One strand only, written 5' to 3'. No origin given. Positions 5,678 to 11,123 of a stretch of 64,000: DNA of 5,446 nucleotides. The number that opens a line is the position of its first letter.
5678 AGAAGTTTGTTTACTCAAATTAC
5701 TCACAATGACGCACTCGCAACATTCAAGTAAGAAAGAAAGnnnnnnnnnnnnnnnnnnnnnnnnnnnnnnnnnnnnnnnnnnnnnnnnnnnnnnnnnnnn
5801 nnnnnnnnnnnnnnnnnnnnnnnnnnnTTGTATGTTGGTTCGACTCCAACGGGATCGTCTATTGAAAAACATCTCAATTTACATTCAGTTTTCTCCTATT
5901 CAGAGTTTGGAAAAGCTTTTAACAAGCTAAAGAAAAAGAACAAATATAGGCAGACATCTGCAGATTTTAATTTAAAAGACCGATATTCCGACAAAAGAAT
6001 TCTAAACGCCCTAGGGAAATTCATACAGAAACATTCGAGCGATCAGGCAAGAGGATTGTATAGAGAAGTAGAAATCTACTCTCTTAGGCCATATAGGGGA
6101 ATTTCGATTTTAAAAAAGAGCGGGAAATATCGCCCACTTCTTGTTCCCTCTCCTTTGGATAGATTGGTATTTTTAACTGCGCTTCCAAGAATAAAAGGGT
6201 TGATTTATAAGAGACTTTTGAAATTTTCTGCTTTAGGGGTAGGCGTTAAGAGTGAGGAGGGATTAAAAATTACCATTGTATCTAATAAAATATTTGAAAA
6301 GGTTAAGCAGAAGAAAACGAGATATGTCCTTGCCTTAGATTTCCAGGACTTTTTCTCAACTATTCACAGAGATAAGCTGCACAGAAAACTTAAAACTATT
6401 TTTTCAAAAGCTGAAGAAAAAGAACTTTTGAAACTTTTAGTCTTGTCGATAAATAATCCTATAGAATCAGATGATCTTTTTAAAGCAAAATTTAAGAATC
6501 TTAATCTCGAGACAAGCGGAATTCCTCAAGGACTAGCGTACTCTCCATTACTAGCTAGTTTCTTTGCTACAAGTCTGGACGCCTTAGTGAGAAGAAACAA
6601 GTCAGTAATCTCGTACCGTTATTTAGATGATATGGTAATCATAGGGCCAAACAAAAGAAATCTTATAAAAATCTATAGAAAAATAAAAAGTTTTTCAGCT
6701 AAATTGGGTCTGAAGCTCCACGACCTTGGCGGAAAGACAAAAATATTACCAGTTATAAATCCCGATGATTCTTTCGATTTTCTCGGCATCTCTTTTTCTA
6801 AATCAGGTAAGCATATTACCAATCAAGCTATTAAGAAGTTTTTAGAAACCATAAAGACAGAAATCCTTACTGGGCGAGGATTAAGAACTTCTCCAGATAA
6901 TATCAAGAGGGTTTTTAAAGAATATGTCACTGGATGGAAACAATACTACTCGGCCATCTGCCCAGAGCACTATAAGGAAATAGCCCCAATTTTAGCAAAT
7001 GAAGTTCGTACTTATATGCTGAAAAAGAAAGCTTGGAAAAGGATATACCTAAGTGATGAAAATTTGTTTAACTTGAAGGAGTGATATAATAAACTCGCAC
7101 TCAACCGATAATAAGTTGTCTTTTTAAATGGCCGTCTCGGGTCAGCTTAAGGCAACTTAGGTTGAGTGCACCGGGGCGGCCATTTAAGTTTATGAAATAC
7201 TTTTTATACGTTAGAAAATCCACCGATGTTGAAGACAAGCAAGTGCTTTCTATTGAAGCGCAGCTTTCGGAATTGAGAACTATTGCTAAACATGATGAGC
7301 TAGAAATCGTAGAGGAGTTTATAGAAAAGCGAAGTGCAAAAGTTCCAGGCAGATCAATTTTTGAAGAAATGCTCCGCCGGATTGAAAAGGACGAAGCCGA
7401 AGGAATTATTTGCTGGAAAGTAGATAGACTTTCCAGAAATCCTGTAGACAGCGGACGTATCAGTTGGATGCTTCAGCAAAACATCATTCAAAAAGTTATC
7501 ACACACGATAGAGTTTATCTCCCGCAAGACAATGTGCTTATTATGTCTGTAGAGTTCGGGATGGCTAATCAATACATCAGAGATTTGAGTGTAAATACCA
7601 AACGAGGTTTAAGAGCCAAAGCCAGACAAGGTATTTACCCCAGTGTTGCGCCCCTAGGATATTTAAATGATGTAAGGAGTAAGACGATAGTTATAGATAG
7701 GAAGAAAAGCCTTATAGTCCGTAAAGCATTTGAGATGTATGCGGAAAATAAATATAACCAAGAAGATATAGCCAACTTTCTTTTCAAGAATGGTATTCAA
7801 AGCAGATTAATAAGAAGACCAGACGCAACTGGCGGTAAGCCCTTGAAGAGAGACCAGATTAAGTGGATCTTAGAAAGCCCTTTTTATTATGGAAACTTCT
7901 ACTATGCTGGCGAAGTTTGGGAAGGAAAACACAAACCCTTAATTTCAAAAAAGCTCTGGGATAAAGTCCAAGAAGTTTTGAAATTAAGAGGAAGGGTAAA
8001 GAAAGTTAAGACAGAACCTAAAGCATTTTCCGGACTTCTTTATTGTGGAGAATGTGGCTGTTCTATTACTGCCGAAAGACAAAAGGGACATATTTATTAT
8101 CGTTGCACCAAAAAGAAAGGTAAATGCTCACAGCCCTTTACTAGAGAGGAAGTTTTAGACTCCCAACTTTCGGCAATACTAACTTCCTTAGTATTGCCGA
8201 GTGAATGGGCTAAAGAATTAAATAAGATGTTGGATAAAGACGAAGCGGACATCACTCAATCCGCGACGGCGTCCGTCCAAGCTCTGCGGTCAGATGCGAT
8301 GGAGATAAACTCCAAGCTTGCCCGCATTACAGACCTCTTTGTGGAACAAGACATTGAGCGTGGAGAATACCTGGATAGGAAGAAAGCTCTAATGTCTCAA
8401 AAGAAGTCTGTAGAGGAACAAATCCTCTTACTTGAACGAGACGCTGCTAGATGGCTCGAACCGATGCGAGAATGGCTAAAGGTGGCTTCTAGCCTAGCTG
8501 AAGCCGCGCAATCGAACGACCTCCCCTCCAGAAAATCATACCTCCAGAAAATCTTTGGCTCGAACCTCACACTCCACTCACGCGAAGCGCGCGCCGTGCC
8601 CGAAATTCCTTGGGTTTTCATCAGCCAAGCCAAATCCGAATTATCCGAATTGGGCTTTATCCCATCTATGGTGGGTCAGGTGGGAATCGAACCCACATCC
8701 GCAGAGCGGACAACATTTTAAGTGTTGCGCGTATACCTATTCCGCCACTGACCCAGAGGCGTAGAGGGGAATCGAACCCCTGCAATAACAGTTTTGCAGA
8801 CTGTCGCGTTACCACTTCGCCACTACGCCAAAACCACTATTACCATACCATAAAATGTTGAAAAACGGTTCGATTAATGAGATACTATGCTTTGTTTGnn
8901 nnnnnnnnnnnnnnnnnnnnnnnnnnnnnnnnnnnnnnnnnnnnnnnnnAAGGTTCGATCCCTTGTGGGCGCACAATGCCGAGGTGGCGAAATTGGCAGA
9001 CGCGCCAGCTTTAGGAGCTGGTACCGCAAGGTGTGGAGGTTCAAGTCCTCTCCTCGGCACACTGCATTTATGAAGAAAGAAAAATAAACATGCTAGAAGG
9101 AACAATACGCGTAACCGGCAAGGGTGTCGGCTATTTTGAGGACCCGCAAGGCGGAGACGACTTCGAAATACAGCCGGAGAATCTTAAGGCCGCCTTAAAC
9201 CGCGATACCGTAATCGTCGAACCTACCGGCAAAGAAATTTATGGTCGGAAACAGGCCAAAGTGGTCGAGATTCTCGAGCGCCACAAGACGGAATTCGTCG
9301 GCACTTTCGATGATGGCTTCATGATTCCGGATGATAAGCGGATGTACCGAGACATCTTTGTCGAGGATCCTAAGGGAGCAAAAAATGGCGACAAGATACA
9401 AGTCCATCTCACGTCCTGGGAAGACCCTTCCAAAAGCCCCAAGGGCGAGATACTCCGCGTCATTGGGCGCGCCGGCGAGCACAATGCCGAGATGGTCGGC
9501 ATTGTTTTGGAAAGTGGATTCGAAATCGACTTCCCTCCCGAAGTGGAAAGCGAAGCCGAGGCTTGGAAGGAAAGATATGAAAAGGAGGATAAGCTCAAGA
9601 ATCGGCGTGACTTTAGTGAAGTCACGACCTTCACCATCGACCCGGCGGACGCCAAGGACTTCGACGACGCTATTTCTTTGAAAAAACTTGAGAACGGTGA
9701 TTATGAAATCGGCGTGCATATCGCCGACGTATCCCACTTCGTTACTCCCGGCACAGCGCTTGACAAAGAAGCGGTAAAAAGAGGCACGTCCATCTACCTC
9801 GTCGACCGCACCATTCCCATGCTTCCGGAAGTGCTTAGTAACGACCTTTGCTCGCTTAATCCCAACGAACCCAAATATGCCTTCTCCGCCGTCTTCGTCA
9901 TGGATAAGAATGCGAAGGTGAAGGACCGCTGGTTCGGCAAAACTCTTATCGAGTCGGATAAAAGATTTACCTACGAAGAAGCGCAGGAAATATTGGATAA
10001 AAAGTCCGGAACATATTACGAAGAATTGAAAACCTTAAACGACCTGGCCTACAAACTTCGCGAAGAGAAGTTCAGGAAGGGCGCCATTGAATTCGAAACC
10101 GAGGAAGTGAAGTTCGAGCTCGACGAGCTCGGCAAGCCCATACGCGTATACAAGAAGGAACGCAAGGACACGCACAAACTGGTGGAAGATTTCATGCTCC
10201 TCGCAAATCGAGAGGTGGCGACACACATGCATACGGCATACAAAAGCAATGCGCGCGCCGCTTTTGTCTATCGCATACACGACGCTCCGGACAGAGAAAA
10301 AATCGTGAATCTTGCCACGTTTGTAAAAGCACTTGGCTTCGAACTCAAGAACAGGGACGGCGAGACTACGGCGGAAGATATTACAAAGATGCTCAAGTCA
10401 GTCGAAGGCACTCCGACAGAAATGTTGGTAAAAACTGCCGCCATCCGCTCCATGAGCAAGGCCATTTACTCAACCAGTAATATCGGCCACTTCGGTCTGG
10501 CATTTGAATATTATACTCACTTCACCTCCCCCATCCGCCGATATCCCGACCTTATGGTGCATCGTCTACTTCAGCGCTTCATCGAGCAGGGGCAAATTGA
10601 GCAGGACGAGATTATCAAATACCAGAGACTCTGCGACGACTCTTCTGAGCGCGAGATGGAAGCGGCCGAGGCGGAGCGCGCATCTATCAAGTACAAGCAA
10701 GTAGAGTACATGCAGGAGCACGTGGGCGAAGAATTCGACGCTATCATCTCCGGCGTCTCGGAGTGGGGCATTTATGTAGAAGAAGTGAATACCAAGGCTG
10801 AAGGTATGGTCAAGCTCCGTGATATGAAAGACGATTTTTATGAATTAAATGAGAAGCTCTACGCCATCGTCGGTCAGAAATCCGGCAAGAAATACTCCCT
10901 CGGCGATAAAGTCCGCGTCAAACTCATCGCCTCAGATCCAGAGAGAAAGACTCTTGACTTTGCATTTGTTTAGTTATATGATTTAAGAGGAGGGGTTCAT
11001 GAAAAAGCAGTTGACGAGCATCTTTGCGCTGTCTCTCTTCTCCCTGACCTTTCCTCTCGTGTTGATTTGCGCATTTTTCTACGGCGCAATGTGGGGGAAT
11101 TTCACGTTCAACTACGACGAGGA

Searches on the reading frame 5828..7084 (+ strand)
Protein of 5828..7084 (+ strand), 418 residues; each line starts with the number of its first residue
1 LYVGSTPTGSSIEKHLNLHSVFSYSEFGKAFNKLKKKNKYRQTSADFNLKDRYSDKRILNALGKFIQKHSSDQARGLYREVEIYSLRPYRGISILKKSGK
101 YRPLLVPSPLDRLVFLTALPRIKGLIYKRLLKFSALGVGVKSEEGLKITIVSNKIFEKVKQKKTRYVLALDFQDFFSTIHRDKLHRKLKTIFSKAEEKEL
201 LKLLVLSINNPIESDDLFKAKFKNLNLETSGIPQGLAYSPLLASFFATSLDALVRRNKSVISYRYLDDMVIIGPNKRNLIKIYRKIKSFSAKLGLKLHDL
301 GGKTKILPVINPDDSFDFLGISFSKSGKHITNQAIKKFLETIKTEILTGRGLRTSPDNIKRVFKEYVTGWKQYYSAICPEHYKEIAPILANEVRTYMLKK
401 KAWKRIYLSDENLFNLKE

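Call 67: search_protein_families(library=pfam, proteins=[window:5828-7084:+], max_evalue=0.00001)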
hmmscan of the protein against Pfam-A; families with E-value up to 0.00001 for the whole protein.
window:5828-7084:+ (418 aa): 1 family
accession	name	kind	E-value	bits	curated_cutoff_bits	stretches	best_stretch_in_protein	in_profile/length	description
PF00078.32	RVT_1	-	2.9e-23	83.1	29.6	1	94-322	1-204/205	Reverse transcriptase (RNA-dependent DNA polymerase)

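Call 76: search_protein_families(library=ncbifam, proteins=[window:5828-7084:+], max_evalue=0.001)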
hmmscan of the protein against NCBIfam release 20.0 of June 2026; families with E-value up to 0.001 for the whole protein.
window:5828-7084:+ (418 aa): 6 families
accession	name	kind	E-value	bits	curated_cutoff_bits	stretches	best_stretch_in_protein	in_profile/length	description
TIGR04416.1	group_II_RT_mat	equivalog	7.2e-37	127.3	300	1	81-400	43-352/353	group II intron reverse transcriptase/maturase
NF041747.1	Drt3a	equivalog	1.8e-17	63.7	200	1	153-344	99-278/412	antiviral reverse transcriptase Drt3a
NF041746.1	Drt2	equivalog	1.2e-16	60.9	390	2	223-347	215-345/416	antiviral reverse transcriptase Drt2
NF038233.2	retron_St85_RT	exception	1.4e-14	54.1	235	1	162-385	86-284/289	retron St85 family RNA-directed DNA polymerase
NF042941.1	Retron_TIR_antiphage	equivalog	6.5e-07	28.5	600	0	229-277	137-188/464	TIR domain-containing anti-phage reverse transcriptase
NF038237.1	retron_Ec67_fus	exception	0.00029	19.4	450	0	68-285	19-217/572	retron Ec67 family RNA-directed DNA polymerase/endonuclease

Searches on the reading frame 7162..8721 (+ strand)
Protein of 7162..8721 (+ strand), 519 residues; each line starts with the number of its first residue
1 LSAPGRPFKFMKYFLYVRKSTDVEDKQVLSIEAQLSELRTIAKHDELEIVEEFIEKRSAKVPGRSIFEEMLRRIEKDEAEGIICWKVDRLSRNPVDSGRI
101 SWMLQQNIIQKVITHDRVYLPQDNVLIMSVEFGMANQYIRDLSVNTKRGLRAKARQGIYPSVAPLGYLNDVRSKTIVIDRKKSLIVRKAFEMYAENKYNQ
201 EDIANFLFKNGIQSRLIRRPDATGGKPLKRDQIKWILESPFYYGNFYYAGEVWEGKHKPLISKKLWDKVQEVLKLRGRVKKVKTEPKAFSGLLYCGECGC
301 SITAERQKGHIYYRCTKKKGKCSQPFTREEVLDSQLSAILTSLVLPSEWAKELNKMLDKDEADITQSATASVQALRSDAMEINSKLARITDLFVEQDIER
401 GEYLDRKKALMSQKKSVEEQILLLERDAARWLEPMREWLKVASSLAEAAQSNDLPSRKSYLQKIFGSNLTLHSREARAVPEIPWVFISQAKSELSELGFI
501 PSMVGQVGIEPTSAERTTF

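Call 67: search_protein_families(library=pfam, proteins=[window:7162-8721:+], max_evalue=0.00001)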
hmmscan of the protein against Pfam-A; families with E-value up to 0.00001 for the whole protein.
window:7162-8721:+ (519 aa): 3 families
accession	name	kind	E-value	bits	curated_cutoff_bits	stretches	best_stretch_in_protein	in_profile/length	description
PF00239.26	Resolvase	-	9.2e-20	71.7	23.3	1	14-157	2-143/145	Resolvase, N terminal domain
PF07508.19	Recombinase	-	1.6e-14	54.4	21.1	1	182-275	3-101/102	Recombinase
PF13408.12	Zn_ribbon_recom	-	4.6e-12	46.6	25.3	1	289-335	2-52/58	Recombinase zinc beta ribbon domain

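Call 76: search_protein_families(library=ncbifam, proteins=[window:7162-8721:+], max_evalue=0.001)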
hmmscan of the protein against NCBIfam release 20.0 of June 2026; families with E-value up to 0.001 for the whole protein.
window:7162-8721:+ (519 aa): 5 families
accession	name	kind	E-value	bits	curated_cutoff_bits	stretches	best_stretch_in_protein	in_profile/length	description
NF041201.1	recomb_XisF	equivalog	3.8e-26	92.1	375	1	54-378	38-385/465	fdxN element excision recombinase XisF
NF047343.1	SCCmet_CcrB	equivalog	1.5e-23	83.3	900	1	14-336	10-356/542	cassette chromosome recombinase CcrB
NF047344.1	SCCmet_CcrA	equivalog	9.6e-18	64.5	700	1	15-318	6-295/442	cassette chromosome recombinase CcrA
NF047347.1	SCCmet_CcrC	equivalog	1.2e-12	47.1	900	1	13-421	5-449/558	cassette chromosome recombinase CcrC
NF049883.1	resolv_YneB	equivalog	1.2e-07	31.4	175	1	14-161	3-150/211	YneB family resolvase-like protein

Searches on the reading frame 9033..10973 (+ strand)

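Call 67: search_protein_families(library=pfam, proteins=[window:9033-10973:+], max_evalue=0.00001)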
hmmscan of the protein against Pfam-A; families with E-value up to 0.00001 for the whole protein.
window:9033-10973:+ (646 aa): 6 families
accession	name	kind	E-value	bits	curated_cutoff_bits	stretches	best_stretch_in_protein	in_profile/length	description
PF00773.25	RNB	-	1.5e-114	383.1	29.3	1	191-518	1-325/326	RNB domain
PF17876.7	CSD2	-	2e-22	79.5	26.2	1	96-168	1-74/74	Cold shock domain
PF08206.17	OB_RNB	-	7e-12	45.3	24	1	23-80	1-58/58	Ribonuclease B OB domain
PF00575.29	S1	-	2.8e-07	31.2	22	1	564-643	4-71/74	S1 RNA binding domain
PF17849.7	OB_Dis3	-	3.9e-07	30.5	22.8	1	109-161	25-76/77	Dis3-like cold-shock domain 2 (CSD2)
PF18614.7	RNase_II_C_S1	-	4.6e-06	26.8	26.6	0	612-646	24-59/59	RNase II-type exonuclease C-terminal S1 domain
